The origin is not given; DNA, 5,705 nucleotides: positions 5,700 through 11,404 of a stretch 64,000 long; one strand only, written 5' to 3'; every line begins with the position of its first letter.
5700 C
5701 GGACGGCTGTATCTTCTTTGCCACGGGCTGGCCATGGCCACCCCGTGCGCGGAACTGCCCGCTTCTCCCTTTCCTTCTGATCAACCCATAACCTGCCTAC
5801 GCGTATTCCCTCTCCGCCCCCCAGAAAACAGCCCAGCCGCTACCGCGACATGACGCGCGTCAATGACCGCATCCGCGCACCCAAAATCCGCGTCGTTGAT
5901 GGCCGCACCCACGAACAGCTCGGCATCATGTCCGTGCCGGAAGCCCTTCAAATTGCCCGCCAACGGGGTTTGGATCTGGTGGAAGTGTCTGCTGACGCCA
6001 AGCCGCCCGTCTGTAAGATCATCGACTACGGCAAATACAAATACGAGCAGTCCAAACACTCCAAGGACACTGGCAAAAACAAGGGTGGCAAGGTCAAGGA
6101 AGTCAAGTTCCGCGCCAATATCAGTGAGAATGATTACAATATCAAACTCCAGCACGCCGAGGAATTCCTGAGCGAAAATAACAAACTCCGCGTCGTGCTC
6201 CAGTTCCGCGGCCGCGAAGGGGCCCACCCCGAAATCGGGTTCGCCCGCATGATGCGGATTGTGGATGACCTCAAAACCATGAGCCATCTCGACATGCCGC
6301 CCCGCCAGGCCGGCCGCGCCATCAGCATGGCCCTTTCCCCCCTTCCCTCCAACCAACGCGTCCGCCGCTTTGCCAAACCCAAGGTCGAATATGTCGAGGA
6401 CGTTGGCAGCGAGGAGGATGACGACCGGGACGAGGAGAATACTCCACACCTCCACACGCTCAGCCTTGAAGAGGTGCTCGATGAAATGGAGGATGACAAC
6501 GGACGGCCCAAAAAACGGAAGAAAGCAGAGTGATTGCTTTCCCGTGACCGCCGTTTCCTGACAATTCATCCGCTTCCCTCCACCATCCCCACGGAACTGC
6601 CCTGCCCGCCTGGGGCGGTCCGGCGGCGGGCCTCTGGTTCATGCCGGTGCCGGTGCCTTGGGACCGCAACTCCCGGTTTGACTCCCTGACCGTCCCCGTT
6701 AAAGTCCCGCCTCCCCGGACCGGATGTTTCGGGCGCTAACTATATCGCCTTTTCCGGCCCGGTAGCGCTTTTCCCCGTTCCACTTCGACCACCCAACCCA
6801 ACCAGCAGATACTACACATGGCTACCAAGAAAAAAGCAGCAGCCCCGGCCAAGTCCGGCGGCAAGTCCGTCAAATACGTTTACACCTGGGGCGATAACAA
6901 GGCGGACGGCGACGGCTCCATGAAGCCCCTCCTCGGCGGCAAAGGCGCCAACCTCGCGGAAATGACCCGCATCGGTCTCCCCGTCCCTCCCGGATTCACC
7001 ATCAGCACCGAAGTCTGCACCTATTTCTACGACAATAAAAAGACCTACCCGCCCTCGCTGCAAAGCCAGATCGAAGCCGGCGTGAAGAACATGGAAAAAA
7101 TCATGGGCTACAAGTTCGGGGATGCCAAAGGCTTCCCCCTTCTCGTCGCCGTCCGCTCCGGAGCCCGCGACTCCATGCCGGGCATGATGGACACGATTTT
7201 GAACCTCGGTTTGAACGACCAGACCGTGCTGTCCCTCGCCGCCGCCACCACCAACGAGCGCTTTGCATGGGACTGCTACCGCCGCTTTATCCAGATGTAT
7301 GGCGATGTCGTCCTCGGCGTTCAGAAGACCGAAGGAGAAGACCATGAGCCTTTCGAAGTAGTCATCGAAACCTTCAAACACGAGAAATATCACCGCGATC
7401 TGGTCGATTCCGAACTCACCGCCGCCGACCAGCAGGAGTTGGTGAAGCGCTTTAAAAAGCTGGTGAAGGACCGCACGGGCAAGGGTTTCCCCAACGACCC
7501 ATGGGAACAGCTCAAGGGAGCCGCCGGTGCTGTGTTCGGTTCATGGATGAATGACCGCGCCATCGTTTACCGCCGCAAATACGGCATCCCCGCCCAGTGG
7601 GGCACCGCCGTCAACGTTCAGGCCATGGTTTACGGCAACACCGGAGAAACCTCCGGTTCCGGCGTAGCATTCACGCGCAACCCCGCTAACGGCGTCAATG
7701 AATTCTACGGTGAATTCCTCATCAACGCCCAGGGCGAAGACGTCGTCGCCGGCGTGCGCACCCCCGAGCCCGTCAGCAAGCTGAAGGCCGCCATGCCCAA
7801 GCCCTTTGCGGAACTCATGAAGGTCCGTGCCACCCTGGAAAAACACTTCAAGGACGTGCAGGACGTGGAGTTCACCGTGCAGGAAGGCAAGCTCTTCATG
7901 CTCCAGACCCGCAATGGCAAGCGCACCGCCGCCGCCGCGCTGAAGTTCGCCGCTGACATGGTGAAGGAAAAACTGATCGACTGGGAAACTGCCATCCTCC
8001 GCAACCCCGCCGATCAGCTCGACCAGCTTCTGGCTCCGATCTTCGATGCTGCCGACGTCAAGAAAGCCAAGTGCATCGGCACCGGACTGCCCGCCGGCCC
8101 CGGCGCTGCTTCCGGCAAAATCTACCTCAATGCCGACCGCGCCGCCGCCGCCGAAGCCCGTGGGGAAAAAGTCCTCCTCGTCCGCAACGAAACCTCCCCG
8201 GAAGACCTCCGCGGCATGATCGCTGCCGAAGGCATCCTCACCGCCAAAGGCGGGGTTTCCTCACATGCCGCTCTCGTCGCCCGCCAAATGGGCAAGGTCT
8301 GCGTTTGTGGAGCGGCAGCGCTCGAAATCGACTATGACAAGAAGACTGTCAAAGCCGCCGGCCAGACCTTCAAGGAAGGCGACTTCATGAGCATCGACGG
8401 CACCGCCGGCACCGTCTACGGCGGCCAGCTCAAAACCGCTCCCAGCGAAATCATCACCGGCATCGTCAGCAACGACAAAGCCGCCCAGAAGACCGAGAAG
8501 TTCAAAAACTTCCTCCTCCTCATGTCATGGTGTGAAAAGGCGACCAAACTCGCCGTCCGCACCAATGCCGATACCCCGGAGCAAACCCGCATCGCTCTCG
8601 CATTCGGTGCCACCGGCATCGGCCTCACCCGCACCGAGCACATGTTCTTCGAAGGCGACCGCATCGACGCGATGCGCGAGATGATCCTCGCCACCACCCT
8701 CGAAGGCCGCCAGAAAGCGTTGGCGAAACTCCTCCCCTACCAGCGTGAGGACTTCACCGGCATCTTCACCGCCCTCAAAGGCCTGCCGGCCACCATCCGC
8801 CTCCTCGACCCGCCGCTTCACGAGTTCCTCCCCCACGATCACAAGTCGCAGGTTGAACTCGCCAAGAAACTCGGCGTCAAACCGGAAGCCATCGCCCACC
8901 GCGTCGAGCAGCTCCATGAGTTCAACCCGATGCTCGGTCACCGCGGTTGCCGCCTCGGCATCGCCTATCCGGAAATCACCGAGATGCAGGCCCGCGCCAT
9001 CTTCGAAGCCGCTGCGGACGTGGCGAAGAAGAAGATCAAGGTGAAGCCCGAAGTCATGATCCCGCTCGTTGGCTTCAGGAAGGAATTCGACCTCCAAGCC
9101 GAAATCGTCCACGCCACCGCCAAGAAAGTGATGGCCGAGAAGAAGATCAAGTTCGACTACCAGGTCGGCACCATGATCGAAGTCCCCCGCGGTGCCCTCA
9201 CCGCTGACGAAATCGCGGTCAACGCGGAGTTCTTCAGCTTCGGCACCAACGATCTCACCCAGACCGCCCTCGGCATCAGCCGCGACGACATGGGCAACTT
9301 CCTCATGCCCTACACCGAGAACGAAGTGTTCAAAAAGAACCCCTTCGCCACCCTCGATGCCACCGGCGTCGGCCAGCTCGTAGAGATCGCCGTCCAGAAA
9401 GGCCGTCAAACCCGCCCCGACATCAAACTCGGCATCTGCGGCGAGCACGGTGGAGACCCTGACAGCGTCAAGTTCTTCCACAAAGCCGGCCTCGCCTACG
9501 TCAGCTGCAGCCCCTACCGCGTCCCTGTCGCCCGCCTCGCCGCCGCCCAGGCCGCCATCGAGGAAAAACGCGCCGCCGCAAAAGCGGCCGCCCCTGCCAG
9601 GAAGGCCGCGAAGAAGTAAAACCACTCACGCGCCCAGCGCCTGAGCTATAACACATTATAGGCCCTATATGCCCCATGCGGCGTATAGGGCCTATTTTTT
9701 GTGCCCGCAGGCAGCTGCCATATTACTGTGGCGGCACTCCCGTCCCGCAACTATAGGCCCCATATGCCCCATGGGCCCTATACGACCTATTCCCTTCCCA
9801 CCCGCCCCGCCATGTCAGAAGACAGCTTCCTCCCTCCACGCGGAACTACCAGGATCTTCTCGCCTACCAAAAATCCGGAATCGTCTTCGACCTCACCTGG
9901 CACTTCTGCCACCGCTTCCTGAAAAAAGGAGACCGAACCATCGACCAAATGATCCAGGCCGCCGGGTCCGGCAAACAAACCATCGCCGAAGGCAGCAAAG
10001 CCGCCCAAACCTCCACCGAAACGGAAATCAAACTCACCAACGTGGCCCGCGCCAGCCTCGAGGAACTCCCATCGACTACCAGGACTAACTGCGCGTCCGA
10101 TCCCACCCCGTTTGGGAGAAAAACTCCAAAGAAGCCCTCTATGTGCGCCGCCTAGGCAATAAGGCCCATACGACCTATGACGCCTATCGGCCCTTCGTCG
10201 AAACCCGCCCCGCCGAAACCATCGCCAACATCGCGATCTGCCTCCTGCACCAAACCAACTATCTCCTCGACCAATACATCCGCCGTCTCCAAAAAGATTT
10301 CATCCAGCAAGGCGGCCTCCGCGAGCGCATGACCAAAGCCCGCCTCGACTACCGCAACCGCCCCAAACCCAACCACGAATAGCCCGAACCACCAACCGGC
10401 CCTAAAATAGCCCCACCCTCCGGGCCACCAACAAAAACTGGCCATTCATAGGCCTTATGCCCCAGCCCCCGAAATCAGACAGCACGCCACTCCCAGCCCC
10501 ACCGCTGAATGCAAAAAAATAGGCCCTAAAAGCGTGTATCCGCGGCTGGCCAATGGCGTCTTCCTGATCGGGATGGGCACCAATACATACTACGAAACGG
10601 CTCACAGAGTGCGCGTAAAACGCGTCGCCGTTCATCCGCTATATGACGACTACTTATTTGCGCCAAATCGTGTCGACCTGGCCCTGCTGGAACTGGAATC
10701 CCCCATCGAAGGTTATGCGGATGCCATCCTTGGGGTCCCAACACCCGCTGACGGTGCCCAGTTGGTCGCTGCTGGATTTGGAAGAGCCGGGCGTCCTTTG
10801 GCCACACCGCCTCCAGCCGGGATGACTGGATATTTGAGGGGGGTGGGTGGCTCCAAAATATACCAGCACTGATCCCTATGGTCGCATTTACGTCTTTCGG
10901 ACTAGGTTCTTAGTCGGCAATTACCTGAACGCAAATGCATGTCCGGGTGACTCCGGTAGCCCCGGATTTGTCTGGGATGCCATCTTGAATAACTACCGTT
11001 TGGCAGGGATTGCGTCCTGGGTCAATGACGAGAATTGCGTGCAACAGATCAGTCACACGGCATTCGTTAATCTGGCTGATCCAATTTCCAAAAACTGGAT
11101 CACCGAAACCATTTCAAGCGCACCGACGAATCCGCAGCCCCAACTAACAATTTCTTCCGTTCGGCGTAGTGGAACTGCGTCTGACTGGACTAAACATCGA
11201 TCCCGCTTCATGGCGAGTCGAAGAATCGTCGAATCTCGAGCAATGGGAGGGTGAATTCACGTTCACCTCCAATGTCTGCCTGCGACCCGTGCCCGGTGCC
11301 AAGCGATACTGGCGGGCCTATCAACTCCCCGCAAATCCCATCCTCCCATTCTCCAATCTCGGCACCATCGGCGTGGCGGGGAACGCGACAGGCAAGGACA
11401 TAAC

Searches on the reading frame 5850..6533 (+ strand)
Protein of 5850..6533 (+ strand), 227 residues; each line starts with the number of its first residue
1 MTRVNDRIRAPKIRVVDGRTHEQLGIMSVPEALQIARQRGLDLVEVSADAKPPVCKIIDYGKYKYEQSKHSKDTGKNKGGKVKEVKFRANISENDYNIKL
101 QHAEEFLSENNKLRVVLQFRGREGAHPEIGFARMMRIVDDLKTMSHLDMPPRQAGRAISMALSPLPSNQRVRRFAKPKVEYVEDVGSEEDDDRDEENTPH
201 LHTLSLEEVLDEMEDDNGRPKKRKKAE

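Call 94: search_protein_families(library=pfam, proteins=[window:5850-6533:+], max_evalue=0.001)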
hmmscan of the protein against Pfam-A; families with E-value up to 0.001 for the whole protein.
window:5850-6533:+ (227 aa): 2 families
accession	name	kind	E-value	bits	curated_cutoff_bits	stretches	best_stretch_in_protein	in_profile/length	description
PF05198.21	IF3_N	-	6.7e-30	103.5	26.9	1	4-73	1-69/70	Translation initiation factor IF-3, N-terminal domain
PF00707.27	IF3_C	-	4.4e-27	94.3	34.8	1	81-164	2-85/86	Translation initiation factor IF-3, C-terminal domain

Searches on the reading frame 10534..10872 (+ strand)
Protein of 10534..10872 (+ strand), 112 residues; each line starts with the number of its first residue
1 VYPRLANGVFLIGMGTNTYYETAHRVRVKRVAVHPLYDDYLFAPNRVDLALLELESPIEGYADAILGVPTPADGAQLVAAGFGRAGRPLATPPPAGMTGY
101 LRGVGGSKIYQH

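Call 25: search_protein_families(library=pfam, proteins=[window:10534-10872:+], max_evalue=0.01)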
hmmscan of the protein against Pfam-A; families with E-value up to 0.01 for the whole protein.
window:10534-10872:+ (112 aa): 1 family
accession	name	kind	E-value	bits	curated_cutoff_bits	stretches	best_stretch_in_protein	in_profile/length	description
PF00089.32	Trypsin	-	0.0026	18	20.6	1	18-85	61-130/220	Trypsin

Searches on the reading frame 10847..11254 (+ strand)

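Call 5: search_protein_families(library=pfam, proteins=[window:10847-11254:+], max_evalue=0.01)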
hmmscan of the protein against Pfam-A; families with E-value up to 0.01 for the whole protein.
window:10847-11254:+ (135 aa): 2 families
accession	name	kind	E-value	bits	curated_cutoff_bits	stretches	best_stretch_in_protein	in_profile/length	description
PF00089.32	Trypsin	-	0.00064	20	20.6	1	28-67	172-204/220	Trypsin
PF02395.22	Peptidase_S6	-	0.0015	18.5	23.3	1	27-65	212-250/260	Immunoglobulin A1 protease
